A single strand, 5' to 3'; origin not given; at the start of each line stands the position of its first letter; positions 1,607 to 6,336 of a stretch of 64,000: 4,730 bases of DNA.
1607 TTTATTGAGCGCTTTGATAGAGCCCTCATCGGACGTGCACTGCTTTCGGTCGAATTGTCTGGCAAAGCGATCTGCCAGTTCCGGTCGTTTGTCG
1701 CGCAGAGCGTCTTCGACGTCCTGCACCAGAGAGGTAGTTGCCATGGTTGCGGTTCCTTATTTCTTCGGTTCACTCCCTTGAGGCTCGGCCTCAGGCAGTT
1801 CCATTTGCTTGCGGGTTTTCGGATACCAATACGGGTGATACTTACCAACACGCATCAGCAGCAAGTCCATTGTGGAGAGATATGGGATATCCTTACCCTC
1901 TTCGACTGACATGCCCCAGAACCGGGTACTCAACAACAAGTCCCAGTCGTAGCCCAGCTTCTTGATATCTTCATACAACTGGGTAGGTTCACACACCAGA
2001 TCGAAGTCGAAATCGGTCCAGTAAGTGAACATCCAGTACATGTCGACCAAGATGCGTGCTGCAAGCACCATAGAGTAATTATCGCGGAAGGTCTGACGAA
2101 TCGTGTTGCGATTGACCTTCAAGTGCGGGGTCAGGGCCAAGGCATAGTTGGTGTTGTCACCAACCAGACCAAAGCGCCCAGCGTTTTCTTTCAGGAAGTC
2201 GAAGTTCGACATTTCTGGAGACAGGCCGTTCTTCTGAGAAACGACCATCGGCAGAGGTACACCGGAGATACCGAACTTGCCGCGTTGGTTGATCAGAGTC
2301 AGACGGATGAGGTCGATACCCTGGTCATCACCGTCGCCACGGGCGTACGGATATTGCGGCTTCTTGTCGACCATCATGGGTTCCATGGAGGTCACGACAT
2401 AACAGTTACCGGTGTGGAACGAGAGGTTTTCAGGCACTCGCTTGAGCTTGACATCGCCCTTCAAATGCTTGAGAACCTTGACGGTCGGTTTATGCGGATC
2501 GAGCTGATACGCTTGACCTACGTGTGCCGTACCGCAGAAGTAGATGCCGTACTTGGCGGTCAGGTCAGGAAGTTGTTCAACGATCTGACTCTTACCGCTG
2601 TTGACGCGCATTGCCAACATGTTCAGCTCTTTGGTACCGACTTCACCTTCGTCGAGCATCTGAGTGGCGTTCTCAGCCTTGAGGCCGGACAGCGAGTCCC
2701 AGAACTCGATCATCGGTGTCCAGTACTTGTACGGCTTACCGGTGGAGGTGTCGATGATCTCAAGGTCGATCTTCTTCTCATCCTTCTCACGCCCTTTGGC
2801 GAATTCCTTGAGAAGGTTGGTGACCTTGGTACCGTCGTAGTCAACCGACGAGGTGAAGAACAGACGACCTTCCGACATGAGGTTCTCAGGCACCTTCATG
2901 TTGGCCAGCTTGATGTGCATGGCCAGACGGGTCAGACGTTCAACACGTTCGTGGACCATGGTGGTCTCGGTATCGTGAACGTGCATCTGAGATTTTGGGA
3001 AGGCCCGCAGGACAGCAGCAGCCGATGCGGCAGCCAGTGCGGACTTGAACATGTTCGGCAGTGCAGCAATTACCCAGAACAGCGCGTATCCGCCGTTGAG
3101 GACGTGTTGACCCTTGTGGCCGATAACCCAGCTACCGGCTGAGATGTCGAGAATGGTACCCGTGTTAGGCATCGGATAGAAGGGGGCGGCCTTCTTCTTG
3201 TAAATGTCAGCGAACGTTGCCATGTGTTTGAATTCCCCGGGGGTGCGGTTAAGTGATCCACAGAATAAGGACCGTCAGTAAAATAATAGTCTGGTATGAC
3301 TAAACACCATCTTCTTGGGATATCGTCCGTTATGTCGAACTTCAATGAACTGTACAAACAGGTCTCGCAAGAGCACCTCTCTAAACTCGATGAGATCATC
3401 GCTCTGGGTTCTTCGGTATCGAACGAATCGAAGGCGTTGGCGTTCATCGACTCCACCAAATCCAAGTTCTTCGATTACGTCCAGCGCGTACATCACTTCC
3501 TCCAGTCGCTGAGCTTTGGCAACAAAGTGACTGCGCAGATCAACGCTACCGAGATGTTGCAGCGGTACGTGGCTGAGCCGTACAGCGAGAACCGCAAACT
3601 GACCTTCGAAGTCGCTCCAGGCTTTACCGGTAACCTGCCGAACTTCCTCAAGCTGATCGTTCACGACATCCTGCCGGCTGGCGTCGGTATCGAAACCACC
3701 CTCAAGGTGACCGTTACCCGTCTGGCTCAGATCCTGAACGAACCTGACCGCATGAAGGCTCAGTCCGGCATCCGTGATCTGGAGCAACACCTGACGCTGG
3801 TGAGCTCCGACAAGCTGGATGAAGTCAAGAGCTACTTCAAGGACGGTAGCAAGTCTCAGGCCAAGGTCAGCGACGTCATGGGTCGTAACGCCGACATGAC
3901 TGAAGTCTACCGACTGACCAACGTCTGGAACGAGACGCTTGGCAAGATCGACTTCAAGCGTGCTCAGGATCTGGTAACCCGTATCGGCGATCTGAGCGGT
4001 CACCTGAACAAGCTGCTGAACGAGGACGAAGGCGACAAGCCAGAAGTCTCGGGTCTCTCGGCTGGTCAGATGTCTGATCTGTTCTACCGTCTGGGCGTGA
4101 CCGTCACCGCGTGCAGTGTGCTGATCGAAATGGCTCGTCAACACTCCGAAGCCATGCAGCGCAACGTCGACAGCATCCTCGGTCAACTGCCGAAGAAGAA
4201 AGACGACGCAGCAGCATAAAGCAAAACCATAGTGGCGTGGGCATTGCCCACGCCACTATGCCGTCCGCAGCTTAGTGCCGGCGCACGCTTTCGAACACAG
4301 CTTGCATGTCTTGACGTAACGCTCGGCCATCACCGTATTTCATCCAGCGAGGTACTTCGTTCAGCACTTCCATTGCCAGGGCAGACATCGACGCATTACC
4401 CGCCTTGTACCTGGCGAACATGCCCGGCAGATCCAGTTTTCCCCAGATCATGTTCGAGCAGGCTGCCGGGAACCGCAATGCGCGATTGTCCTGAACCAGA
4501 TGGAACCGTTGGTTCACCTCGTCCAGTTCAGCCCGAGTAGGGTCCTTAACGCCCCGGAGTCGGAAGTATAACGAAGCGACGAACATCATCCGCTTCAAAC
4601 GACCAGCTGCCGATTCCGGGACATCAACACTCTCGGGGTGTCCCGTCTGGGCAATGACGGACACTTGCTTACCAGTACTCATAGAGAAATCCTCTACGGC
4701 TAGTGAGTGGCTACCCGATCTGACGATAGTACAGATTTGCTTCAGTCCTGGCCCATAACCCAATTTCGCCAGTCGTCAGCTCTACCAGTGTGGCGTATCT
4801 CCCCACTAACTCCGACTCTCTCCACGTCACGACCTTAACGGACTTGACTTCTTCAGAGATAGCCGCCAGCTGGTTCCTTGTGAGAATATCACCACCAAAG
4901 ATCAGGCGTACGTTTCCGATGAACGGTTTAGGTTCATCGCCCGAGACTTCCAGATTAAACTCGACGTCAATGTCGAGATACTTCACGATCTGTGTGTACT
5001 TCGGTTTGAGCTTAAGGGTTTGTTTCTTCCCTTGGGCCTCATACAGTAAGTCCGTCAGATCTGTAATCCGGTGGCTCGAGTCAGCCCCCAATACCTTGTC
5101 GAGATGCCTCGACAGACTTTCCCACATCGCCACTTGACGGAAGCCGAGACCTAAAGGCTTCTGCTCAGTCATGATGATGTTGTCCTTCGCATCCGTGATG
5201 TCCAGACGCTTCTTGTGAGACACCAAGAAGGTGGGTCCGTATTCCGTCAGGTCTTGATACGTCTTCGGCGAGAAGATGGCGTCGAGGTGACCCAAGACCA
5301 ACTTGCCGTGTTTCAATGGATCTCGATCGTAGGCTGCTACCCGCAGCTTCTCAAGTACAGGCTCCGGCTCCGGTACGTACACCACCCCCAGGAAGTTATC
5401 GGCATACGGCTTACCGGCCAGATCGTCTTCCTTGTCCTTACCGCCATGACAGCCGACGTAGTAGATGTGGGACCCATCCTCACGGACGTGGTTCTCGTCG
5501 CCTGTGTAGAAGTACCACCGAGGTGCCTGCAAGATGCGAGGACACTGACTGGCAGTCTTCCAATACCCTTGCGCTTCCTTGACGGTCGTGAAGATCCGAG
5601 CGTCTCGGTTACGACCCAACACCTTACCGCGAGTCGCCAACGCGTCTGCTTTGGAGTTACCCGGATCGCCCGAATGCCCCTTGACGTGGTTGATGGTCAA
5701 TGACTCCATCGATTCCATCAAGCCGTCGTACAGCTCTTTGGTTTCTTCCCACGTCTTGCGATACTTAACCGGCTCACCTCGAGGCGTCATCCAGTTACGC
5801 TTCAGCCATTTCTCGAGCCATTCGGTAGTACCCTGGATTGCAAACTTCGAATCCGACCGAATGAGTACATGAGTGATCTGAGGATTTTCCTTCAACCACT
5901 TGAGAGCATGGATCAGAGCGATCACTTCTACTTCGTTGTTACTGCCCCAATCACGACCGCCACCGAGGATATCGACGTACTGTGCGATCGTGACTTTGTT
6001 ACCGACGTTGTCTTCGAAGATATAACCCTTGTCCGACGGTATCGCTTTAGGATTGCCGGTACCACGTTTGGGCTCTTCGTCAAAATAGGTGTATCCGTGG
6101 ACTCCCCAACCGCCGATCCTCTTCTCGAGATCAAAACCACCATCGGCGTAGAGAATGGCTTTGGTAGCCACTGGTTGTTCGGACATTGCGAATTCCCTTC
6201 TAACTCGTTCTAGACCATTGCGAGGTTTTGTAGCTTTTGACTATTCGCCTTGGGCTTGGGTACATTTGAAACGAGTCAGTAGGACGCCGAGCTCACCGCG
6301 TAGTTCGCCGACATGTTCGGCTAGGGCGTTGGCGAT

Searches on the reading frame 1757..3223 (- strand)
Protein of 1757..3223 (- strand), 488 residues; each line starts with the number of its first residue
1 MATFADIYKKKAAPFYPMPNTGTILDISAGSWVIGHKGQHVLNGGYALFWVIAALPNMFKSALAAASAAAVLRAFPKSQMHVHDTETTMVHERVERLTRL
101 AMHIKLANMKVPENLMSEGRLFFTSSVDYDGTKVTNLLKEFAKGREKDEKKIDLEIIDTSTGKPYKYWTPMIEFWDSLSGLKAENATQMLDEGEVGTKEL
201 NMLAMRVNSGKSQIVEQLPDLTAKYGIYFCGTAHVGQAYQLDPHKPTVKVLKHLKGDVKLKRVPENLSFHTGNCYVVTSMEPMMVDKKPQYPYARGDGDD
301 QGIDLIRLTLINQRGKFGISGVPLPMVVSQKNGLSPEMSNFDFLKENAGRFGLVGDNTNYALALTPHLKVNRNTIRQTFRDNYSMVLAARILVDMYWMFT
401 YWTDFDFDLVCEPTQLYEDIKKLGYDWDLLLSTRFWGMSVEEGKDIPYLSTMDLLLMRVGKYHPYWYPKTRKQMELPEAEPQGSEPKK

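Call 31: search_protein_families(library=phrogs, proteins=[window:1757-3223:-], max_evalue=0.001)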
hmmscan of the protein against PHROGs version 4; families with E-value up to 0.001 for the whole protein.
window:1757-3223:- (488 aa): 1 family
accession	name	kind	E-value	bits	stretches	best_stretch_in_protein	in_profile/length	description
phrog_97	-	other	3.6e-18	67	1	10-433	41-343/506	UvsX-like recombinase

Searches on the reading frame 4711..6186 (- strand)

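Call 31: search_protein_families(library=phrogs, proteins=[window:4711-6186:-], max_evalue=0.001)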
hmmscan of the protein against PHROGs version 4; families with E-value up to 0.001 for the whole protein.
window:4711-6186:- (491 aa): 2 families
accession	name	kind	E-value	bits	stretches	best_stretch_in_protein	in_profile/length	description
phrog_3265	-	DNA, RNA and nucleotide metabolism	4.6e-98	330.2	1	8-486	6-489/496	ribonuclease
phrog_531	-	DNA, RNA and nucleotide metabolism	7.2e-34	118.4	1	73-204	109-240/285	Rnase H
